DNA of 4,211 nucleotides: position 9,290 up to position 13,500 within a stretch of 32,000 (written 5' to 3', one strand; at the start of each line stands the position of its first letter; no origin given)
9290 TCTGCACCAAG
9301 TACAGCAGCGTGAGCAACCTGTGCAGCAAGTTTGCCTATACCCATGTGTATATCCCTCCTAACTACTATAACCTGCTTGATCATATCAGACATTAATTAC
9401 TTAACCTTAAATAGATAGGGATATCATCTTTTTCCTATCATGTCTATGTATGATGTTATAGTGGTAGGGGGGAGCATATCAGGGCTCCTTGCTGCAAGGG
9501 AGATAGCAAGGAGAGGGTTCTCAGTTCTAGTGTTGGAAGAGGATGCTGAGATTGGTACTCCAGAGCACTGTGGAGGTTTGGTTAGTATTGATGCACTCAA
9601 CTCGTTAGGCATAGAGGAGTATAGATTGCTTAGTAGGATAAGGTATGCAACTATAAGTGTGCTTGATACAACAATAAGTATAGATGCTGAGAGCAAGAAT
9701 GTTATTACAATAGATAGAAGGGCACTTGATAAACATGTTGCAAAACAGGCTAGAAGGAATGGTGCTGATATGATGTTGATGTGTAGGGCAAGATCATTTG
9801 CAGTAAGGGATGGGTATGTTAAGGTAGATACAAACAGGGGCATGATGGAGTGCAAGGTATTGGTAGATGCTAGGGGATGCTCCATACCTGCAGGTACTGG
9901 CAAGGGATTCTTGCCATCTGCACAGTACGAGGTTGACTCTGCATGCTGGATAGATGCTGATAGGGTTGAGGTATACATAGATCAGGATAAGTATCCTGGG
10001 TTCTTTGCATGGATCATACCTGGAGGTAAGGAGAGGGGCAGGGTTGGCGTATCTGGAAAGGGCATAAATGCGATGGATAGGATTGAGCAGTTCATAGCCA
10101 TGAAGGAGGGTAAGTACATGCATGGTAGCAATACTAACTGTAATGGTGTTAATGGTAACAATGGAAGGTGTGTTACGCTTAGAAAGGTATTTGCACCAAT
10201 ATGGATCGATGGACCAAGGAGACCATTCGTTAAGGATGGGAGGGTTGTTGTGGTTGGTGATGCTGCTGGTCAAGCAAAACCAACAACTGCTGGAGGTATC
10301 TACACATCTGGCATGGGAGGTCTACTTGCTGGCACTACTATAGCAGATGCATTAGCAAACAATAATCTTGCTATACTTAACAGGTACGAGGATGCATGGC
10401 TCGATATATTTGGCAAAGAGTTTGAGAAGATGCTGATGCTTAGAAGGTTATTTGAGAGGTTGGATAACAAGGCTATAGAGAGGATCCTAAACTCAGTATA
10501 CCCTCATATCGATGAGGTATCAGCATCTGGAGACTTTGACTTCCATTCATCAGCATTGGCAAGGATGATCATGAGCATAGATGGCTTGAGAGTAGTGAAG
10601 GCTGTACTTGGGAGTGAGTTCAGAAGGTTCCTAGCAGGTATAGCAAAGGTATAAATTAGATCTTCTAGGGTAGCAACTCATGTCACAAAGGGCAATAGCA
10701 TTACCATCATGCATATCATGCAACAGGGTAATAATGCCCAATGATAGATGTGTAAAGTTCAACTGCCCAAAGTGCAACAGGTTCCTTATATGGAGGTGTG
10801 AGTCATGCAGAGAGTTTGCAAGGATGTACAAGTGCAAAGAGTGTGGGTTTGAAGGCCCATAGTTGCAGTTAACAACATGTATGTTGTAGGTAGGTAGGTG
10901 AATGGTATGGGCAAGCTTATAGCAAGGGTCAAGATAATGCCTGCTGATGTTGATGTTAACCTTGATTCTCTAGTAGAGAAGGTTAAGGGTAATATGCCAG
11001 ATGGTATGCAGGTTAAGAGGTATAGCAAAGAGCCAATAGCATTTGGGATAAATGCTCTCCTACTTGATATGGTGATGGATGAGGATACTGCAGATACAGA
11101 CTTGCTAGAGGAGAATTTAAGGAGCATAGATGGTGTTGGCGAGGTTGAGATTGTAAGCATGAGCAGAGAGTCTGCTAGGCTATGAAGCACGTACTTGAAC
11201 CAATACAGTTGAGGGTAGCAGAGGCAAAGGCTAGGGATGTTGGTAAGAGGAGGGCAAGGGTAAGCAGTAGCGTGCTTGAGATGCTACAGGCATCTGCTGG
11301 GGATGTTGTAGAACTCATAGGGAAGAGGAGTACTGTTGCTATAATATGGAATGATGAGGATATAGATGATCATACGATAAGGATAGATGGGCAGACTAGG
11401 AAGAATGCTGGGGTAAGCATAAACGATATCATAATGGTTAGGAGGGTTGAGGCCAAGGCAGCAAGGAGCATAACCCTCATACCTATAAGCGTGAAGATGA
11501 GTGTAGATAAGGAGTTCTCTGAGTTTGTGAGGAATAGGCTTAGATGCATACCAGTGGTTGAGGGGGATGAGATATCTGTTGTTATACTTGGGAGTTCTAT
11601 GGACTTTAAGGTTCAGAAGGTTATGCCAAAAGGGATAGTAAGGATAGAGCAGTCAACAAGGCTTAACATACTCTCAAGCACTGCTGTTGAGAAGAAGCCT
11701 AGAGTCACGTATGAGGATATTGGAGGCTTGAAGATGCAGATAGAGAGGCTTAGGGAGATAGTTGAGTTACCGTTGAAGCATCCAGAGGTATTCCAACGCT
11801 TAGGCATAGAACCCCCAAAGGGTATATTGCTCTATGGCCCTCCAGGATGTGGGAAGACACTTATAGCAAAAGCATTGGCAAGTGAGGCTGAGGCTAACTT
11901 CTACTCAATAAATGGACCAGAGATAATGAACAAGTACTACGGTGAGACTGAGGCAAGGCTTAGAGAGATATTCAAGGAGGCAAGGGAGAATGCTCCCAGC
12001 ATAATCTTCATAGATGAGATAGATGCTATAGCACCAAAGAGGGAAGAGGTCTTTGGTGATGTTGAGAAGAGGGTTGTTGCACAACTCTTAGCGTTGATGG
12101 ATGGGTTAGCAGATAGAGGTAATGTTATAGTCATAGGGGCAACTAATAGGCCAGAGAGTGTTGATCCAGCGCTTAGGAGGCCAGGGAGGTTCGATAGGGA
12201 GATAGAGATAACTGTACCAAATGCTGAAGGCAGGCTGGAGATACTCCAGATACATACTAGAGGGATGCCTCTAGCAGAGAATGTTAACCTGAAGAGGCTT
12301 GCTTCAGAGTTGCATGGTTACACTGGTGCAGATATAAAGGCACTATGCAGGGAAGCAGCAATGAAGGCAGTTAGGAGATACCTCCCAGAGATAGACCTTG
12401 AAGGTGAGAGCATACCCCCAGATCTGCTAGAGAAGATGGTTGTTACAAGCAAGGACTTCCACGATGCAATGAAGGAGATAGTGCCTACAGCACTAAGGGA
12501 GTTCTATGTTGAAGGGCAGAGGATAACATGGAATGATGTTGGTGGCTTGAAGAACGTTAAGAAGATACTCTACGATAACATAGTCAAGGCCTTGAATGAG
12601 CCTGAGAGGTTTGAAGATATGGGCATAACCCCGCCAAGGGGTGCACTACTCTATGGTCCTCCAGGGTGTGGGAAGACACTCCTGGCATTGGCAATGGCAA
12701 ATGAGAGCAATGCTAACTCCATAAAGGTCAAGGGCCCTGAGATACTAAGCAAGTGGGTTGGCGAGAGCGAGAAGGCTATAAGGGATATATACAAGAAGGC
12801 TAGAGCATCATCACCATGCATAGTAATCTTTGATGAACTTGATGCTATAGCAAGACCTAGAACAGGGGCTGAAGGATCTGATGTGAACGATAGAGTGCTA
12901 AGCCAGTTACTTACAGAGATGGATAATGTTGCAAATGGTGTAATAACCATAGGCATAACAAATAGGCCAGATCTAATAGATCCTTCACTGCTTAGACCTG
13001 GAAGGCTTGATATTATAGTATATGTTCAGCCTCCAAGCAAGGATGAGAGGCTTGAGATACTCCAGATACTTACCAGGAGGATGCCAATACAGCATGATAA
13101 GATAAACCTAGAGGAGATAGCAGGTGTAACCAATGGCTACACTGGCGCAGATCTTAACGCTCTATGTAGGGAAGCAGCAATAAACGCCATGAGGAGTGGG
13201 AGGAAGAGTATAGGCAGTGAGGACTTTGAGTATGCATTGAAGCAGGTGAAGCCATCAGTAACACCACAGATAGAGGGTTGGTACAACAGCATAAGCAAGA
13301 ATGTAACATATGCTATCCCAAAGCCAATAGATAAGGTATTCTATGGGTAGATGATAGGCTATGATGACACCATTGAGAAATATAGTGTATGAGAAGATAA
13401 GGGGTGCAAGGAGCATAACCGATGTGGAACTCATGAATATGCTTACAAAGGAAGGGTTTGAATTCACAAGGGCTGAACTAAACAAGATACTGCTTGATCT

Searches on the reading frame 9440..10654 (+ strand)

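Call 65: search_protein_families(library=pfam, proteins=[window:9440-10654:+], max_evalue=0.0001)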
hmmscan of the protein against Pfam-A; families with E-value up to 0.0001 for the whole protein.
window:9440-10654:+ (404 aa): 7 families
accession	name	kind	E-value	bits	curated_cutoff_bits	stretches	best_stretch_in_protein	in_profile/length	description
PF01266.30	DAO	-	7.2e-11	42.6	27.9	1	5-52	1-50/353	FAD dependent oxidoreductase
PF01494.25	FAD_binding_3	-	5e-08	33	22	0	4-61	2-61/349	FAD binding domain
PF12831.13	FAD_oxidored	-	2.6e-07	30.7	27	1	5-145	1-144/416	FAD dependent oxidoreductase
PF13450.12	NAD_binding_8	-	1e-06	29.3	21.9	1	8-39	1-32/68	NAD(P)-binding Rossmann-like domain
PF03486.20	HI0933_like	-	4.1e-06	26.8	50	0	5-39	2-36/244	HI0933-like protein Rossmann domain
PF01946.23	Thi4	-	1.7e-05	24.6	26.2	1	4-47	18-62/235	Thi4 family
PF05834.18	Lycopene_cycl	-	5.1e-05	22.9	23.4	0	5-150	1-145/380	Lycopene cyclase protein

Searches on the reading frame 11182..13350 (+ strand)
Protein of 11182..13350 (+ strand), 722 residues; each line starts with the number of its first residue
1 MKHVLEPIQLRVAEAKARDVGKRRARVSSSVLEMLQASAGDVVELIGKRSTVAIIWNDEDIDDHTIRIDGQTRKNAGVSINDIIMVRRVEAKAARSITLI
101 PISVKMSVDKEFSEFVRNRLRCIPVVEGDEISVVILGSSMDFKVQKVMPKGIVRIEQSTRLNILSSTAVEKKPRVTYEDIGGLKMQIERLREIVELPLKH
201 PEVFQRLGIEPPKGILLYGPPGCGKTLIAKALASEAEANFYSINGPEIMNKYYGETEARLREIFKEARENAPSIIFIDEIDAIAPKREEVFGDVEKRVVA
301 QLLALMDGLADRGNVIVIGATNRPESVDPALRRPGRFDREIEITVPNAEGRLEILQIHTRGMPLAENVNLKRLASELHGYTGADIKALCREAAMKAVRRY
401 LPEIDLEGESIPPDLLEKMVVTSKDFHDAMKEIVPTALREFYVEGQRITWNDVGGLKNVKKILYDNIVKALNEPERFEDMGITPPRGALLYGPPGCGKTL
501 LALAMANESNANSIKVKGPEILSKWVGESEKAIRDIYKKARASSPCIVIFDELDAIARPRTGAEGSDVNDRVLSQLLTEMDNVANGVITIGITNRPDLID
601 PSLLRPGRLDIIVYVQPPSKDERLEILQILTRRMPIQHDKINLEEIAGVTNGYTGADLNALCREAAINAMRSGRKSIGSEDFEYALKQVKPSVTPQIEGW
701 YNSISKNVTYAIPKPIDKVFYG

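Call 65: search_protein_families(library=pfam, proteins=[window:11182-13350:+], max_evalue=0.0001)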
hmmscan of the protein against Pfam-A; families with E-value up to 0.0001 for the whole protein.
window:11182-13350:+ (722 aa): 28 families (the best 25 are shown)
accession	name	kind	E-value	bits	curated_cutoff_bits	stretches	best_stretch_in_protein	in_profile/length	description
PF00004.35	AAA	-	2.8e-93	309.7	21.2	2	215-344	1-130/131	ATPase family associated with various cellular activities (AAA)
PF17862.7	AAA_lid_3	-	2.2e-34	117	27.2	2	641-683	2-44/45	AAA+ lid domain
PF02359.24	CDC48_N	-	3.2e-25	88.6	35.1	1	9-90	1-84/85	Cell division protein 48 (CDC48), N-terminal domain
PF05496.18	RuvB_N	-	1.1e-14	55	27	1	213-291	34-104/159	Holliday junction DNA helicase RuvB P-loop domain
PF13191.12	AAA_16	-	1.5e-11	45.5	32.6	1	210-318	22-138/167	AAA ATPase domain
PF23902.1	AAA_lid_PRS2_C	-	3.1e-11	43.7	34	0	621-689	2-70/73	PRS2 AAA+ lid C-terminal domain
PF07728.20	AAA_5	-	4.6e-11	43.3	22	1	215-333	2-137/139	AAA domain (dynein-related subfamily)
PF13173.12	AAA_14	-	4.9e-11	43.2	27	1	215-296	5-75/129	AAA domain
PF07724.20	AAA_2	-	6.4e-11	43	27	1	215-308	6-101/166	AAA domain (Cdc48 subfamily)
PF13401.12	AAA_22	-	4.7e-10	40.3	27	0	215-245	8-41/130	AAA domain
PF00910.28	RNA_helicase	-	1.5e-08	35.5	21.5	0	215-255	1-50/105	RNA helicase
PF02933.23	CDC48_2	-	3.3e-08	33.5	22.4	1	108-164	2-58/64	Cell division protein 48 (CDC48), domain 2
PF01695.23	IstB_IS21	-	4.9e-08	33.2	24.1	0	213-243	93-123/238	IstB-like ATP binding protein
PF13521.12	AAA_28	-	7.2e-08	33.2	27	0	215-267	2-50/164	AAA domain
PF06068.19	TIP49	-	8e-08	32.3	23.8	0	213-261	51-101/347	TIP49 P-loop domain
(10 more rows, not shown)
